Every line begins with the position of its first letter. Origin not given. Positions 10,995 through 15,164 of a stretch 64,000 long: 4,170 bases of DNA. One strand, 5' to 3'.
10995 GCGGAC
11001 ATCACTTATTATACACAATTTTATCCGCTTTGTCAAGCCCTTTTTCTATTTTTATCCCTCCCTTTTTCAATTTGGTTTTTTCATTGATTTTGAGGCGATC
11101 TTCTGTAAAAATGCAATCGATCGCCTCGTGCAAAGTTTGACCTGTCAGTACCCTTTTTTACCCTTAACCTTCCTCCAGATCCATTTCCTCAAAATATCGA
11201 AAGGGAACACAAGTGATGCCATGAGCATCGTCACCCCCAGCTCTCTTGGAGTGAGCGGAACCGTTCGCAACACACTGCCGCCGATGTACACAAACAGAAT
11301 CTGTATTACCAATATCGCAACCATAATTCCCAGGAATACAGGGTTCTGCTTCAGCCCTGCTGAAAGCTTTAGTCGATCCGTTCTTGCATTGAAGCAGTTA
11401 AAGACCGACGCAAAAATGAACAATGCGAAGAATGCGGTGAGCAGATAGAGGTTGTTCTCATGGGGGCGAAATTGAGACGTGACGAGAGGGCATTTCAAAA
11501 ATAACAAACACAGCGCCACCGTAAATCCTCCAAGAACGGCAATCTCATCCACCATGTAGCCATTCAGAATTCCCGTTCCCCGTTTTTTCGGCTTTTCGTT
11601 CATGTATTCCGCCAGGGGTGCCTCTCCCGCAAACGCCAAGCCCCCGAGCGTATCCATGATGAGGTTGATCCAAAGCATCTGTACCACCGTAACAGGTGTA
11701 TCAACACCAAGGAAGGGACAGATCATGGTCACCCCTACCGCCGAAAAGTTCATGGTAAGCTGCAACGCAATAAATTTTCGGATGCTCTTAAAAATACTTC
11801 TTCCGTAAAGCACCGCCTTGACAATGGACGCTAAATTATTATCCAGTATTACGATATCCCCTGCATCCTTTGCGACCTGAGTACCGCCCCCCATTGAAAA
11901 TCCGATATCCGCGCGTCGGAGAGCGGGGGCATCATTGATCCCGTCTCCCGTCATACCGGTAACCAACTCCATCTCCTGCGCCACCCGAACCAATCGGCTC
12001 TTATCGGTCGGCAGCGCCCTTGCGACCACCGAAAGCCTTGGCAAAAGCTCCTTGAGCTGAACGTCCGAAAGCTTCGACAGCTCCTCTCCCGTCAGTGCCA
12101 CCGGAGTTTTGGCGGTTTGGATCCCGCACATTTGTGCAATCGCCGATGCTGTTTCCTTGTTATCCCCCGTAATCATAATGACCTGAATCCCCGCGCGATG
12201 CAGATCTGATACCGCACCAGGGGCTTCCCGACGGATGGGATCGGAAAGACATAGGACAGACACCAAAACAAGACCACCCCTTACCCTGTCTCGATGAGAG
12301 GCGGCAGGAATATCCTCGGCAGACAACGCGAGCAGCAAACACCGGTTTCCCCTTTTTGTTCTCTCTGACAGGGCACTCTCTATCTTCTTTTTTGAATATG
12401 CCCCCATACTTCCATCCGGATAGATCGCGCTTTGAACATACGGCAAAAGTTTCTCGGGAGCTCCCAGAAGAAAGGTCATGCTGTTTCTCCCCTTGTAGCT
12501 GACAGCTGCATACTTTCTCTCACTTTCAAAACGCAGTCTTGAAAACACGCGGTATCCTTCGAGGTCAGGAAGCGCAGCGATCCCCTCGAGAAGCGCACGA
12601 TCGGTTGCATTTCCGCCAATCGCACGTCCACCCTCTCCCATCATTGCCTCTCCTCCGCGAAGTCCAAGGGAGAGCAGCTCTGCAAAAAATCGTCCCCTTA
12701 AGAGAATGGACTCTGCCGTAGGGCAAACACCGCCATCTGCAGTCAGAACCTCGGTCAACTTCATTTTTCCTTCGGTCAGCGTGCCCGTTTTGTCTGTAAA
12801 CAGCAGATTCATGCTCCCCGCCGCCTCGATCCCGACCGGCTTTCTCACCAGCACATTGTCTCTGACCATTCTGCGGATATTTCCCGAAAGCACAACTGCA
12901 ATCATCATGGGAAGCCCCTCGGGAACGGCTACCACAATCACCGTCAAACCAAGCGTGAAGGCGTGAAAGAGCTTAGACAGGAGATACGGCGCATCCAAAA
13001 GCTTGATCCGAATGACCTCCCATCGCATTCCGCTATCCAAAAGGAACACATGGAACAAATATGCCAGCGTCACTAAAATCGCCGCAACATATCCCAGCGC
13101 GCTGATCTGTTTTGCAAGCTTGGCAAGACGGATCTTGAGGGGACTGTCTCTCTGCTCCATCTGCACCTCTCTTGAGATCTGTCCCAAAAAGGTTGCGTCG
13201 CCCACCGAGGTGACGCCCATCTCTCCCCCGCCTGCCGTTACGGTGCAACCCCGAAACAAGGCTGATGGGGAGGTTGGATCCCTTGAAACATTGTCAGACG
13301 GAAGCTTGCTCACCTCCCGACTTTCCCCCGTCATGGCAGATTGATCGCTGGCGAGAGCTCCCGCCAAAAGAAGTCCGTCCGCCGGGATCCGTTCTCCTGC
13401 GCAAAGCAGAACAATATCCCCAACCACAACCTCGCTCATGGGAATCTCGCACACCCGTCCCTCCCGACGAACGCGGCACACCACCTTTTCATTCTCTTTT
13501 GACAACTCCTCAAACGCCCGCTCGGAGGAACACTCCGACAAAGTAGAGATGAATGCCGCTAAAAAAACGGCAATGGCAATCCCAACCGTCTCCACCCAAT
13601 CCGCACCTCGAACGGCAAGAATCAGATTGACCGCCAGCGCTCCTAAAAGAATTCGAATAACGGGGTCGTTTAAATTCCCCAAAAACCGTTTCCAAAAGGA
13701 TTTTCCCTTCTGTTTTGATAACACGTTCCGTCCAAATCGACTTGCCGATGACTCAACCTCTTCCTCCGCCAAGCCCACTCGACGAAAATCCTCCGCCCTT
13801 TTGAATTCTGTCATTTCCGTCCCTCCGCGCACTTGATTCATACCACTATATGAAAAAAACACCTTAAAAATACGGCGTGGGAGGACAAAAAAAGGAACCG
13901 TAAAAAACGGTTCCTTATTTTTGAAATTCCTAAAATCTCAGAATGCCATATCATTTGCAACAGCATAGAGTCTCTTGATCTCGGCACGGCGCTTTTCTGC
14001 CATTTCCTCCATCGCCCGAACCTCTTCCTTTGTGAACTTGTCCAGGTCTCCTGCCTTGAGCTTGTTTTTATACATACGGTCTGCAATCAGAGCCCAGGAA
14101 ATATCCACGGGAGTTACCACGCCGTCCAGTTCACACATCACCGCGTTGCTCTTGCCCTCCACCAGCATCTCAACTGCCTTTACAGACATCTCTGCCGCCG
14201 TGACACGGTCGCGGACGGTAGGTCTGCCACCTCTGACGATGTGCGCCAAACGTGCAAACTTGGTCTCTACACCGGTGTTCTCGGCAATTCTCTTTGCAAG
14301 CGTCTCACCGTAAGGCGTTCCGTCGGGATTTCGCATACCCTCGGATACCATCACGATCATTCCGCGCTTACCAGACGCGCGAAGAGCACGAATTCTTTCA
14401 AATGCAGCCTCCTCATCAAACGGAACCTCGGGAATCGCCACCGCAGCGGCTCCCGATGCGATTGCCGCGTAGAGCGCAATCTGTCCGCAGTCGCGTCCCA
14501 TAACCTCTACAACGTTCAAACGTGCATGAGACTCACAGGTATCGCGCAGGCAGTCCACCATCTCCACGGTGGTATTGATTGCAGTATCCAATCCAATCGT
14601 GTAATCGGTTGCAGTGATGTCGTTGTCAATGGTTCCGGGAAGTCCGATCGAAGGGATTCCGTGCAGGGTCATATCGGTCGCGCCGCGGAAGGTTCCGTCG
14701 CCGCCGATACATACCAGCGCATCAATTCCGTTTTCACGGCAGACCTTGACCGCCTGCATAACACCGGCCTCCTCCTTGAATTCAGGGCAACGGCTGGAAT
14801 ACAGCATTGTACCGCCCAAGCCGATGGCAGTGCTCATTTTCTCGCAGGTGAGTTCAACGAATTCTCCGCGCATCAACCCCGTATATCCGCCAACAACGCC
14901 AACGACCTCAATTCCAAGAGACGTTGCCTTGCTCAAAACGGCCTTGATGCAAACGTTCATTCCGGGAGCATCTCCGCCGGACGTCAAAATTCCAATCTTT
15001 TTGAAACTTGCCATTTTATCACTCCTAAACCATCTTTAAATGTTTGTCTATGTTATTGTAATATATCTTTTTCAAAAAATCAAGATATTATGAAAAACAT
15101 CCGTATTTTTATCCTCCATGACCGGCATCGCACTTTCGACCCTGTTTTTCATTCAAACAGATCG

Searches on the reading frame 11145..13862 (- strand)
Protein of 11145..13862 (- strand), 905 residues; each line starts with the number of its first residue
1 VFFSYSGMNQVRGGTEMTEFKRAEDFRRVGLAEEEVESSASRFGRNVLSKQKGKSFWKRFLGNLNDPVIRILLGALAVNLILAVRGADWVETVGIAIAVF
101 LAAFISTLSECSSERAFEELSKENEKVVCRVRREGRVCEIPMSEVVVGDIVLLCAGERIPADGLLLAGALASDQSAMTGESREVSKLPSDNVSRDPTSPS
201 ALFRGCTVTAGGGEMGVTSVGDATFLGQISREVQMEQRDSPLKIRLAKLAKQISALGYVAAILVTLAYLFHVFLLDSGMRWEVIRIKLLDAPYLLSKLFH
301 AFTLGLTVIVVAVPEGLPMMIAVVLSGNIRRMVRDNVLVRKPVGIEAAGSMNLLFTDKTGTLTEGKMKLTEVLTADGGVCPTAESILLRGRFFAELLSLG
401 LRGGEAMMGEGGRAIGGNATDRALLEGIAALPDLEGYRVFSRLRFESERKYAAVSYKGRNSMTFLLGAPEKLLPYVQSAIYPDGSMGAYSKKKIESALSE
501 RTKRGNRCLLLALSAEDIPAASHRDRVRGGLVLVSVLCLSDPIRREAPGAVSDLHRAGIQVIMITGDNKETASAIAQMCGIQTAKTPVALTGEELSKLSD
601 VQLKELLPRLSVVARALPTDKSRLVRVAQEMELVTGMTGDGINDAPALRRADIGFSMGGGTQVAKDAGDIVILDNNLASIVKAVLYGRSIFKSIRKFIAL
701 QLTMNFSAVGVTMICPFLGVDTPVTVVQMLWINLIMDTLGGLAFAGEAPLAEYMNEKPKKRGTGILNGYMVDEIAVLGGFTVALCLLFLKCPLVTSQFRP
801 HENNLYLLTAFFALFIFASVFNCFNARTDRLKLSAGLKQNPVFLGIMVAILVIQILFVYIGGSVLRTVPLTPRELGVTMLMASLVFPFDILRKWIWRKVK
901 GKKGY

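Call 7: search_protein_families(library=pfam, proteins=[window:11145-13862:-])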
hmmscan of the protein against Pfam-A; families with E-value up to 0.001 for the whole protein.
window:11145-13862:- (905 aa): 4 families
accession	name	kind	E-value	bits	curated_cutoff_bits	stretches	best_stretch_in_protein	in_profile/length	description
PF00122.25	E1-E2_ATPase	-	3.7e-36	124.8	28.1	1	127-334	5-180/181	E1-E2 ATPase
PF00689.26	Cation_ATPase_C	-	1.3e-35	123.2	27.3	1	722-895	2-175/175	Cation transporting ATPase, C-terminus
PF00702.32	Hydrolase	-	2e-14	54.9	26.4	1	352-652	2-191/191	haloacid dehalogenase-like hydrolase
PF00690.31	Cation_ATPase_N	-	1.2e-11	44.5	20.4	1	30-78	20-68/69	Cation transporter/ATPase, N-terminus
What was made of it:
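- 11145..13814 (-): Ca-type P-type ATPase, the conserved right chromosomal flank. Pfam (call 7).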

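Call 14: find_encoding_contigs(protein=window:11145-13814:-, flank=10000, max_places=10)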
Protein window:11145-13814:- (889 aa): no gene with exactly this product is on record in the collection.

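Call 15: find_related_loci(query=window:11148-13814:-, collection=genome_contigs, flank=10000)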
Query window:11148-13814:- (889 aa) in genome_contigs; peptide patterns used: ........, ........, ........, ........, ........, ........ (x = any residue, [..] = any of these).
600 stretches matched a pattern (row limit reached: there are more); 547 encode a relative of the query (tblastn E <= 1e-3); the best 80 are kept; 80 distinct loci.
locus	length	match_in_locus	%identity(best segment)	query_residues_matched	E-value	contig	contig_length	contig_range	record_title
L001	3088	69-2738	71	1-889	0e+0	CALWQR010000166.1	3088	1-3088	MAG: uncultured Clostridia bacterium isolate BRZ_QS__bin85 genome assembly, contig: BRZ_QS__NODE_51289_length_3088_cov_8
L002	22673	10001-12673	67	2-889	0e+0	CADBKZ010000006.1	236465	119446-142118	MAG: uncultured Ruminococcus sp. isolate RUG14066 genome assembly, contig: RUG14066_asm_6, whole genome shotgun sequence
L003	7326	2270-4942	66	2-889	0e+0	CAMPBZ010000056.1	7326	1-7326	MAG: uncultured Clostridia bacterium isolate SRR873610_bin.107_metaWRAP_v1.3_MAG genome assembly, contig: NODE_26270_len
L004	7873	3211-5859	66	2-881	0e+0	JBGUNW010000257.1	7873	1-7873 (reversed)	MAG: Eubacteriales bacterium isolate ruminal_MAG_200 ruminal_MAG_200_contig_0257, whole genome shotgun sequence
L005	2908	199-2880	65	3-889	0e+0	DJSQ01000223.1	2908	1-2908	MAG TPA_asm: Clostridiales bacterium UBA6330 UBA6330_contig_3568, whole genome shotgun sequence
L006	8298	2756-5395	66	14-889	0e+0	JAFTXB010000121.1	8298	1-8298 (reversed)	MAG: Clostridia bacterium isolate RGIG4228 Roe_deer_Colon-4__c201581, whole genome shotgun sequence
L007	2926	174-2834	66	14-889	0e+0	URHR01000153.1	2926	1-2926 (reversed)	uncultured Clostridiales bacterium isolate UMGS1014 genome assembly, contig: NODE_14645_length_2926_cov_5.827238, whole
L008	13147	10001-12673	65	2-889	0e+0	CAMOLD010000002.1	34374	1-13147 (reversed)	MAG: uncultured Clostridia bacterium isolate SRR873606_bin.120_metaWRAP_v1.3_MAG genome assembly, contig: NODE_1746_leng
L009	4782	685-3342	66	14-889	0e+0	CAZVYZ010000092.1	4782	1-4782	MAG TPA_asm: uncultured Ruminococcus sp. isolate binchicken_co370_207 genome assembly, contig: NODE_14638_length_4782_co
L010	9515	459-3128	65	1-888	0e+0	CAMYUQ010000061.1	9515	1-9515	MAG TPA_asm: uncultured Clostridia bacterium isolate SRR10912534_bin.28_metaWRAP_v1.3_MAG genome assembly, contig: ERZ14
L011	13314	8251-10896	65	12-889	0e+0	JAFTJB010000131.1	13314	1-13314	MAG: Clostridia bacterium isolate RGIG3864 Roe_deer_Cecum-1__c561925, whole genome shotgun sequence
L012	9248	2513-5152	63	14-889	0e+0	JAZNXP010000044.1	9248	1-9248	MAG: Eubacteriales bacterium isolate T1900044778_TS20190244.MAGScoT_cleanbin_000061 SGB_2531_k141_885733, whole genome s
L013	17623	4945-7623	63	1-889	0e+0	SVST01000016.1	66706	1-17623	MAG: Oscillospiraceae bacterium isolate SIG676 NODE_10232_length_66706_cov_3.615134, whole genome shotgun sequence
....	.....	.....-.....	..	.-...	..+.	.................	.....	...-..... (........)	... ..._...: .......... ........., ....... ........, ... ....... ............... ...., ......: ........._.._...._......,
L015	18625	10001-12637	63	14-889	0e+0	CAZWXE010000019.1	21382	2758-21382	MAG TPA_asm: uncultured Ruminococcus sp. isolate SRP225648_co1_99 genome assembly, contig: NODE_5826_length_21382_cov_9.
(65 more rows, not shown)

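Call 29: find_homologous_proteins(query=window:11148-13814:-, max_evalue=1e-100)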
Query window:11148-13814:- (889 aa): 7726 proteins with E <= 1e-100 among 8000 candidates; the best 120 are listed.
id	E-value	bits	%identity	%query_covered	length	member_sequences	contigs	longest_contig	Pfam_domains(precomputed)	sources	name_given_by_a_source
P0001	0.0e+0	1761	89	100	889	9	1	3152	PF00702.33,PF00689.27,PF00690.32,PF00122.26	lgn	-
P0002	0.0e+0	1733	88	100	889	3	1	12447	PF00702.33,PF13246.13,PF00689.27,PF00690.32,PF00122.26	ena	-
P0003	0.0e+0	1722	87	100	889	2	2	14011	PF00702.33,PF13246.13,PF00689.27,PF00690.32,PF00122.26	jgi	-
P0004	0.0e+0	1567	80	100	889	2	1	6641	PF00702.33,PF13246.13,PF00689.27,PF00690.32,PF00122.26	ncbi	-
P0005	0.0e+0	1553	78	100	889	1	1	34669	PF00702.33,PF13246.13,PF00689.27,PF00690.32,PF00122.26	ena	-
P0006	0.0e+0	1536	77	100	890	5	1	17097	PF00702.33,PF13246.13,PF00689.27,PF00690.32,PF00122.26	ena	-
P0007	0.0e+0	1492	76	100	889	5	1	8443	PF00702.33,PF13246.13,PF00689.27,PF00690.32,PF00122.26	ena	-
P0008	0.0e+0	1485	76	100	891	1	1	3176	PF00702.33,PF13246.13,PF00689.27,PF00690.32,PF00122.26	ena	-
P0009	0.0e+0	1476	76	100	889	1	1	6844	PF00702.33,PF13246.13,PF00689.27,PF08282.19,PF00690.32,PF00122.26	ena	-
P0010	0.0e+0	1452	74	100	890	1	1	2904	PF00702.33,PF13246.13,PF00689.27,PF00690.32,PF00122.26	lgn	-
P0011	0.0e+0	1422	74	100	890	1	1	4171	PF00702.33,PF13246.13,PF00689.27,PF00690.32,PF00122.26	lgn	-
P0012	0.0e+0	1410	73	100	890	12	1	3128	PF00702.33,PF13246.13,PF00689.27,PF00690.32,PF00122.26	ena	-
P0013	0.0e+0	1409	77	93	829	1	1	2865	PF00702.33,PF13246.13,PF00689.27,PF00122.26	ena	-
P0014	0.0e+0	1404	73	100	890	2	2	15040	PF00702.33,PF13246.13,PF00689.27,PF00690.32,PF00122.26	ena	-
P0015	0.0e+0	1394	71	100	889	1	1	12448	PF00702.33,PF00689.27,PF00690.32,PF00122.26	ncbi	-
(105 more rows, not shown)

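Call 30: find_encoding_contigs(protein=P0003, flank=10000, max_places=6)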
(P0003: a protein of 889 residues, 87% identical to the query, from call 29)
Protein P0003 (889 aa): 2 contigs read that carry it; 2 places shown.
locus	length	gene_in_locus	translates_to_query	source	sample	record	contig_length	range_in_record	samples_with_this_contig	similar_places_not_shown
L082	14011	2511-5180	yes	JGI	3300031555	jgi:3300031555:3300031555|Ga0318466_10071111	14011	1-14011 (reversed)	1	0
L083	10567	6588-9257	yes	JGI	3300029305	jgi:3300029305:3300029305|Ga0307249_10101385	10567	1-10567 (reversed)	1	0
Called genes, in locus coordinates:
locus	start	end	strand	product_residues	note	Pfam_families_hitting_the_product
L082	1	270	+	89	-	?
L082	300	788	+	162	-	PF00293:NUDIX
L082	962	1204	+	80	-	-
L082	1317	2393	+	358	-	PF00365:PFK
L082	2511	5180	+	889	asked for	PF00690:Cation_ATPase_N, PF00122:E1-E2_ATPase, PF00702:Hydrolase, PF13246:Cation_ATPase (weak), PF00689:Cation_ATPase_C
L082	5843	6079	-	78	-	-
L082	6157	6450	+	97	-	-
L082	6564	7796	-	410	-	PF22422:MGH1-like_GH, PF17389:Bac_rhamnosid6H, PF03200:Glyco_hydro_63, PF01204:Trehalase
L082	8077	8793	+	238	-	PF00440:TetR_N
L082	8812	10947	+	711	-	PF14262:Cthe_2159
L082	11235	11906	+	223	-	PF01522:Polysacc_deac_1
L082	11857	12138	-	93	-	-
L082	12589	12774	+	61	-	-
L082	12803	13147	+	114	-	-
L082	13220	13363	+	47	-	-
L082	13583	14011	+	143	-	?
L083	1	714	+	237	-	?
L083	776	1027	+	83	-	PF04296:YlxR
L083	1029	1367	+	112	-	-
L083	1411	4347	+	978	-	PF04760:IF2_N, PF00009:GTP_EFTU, PF01926:MMR_HSR1, PF02421:FeoB_N (weak), PF22042:EF-G_D2, PF11987:IF-2, PF03144:GTP_EFTU_D2 (weak)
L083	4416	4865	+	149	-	PF00293:NUDIX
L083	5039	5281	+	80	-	-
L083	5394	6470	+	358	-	PF00365:PFK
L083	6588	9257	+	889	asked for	PF00690:Cation_ATPase_N, PF00122:E1-E2_ATPase, PF00702:Hydrolase, PF13246:Cation_ATPase (weak), PF00689:Cation_ATPase_C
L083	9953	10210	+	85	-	-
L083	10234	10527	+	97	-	-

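Call 31: find_encoding_contigs(protein=P0002, flank=10000, max_places=6)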
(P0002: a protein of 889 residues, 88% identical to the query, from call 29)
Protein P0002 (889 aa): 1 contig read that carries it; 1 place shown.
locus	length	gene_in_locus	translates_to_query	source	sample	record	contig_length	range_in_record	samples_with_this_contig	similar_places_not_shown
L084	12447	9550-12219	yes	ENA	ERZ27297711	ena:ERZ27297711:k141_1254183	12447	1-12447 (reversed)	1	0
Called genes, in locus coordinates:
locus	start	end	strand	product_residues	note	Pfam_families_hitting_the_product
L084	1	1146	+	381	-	?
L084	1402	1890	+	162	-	PF02576:RimP_N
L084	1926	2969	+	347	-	PF08529:NusA_N, PF13184:KH_NusA_1st, PF26594:KH_NusA_2nd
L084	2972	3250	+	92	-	PF04296:YlxR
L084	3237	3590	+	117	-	-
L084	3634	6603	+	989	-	PF04760:IF2_N, PF00009:GTP_EFTU, PF01926:MMR_HSR1, PF02421:FeoB_N (weak), PF22042:EF-G_D2, PF11987:IF-2, PF03144:GTP_EFTU_D2 (weak)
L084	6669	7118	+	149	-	PF00293:NUDIX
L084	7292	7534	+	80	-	-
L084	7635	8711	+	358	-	PF00365:PFK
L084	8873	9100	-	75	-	-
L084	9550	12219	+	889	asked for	PF00690:Cation_ATPase_N, PF00122:E1-E2_ATPase, PF00702:Hydrolase, PF13246:Cation_ATPase (weak), PF00689:Cation_ATPase_C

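Call 81: search_protein_families(library=pfam, proteins=[L082:5843-6079:-, L082:6157-6450:+], max_evalue=0.01)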
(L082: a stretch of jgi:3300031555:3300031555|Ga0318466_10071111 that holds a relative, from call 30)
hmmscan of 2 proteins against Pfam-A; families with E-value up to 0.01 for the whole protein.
L082:5843-6079:- (78 aa): 0 families

L082:6157-6450:+ (97 aa): 0 families

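Call 82: search_protein_families(library=phrogs, proteins=[L082:5843-6079:-, L082:6157-6450:+], max_evalue=0.01)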
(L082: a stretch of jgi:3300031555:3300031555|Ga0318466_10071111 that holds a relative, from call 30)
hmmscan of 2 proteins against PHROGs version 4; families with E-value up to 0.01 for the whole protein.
L082:5843-6079:- (78 aa): 0 families

L082:6157-6450:+ (97 aa): 1 family
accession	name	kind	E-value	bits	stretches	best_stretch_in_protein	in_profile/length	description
phrog_24076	-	unknown function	0.0098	16.3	1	6-90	66-151/229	-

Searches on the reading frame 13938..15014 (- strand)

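Call 7: search_protein_families(library=pfam, proteins=[window:13938-15014:-])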
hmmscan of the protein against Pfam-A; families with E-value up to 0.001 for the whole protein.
window:13938-15014:- (358 aa): 2 families
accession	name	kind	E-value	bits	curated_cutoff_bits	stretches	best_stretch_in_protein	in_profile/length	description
PF00365.25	PFK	-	4.8e-96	321.8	30.9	1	6-284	1-277/277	Phosphofructokinase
PF01513.26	NAD_kinase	-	0.00014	22.6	25.5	1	88-126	64-103/130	ATP-NAD kinase N-terminal domain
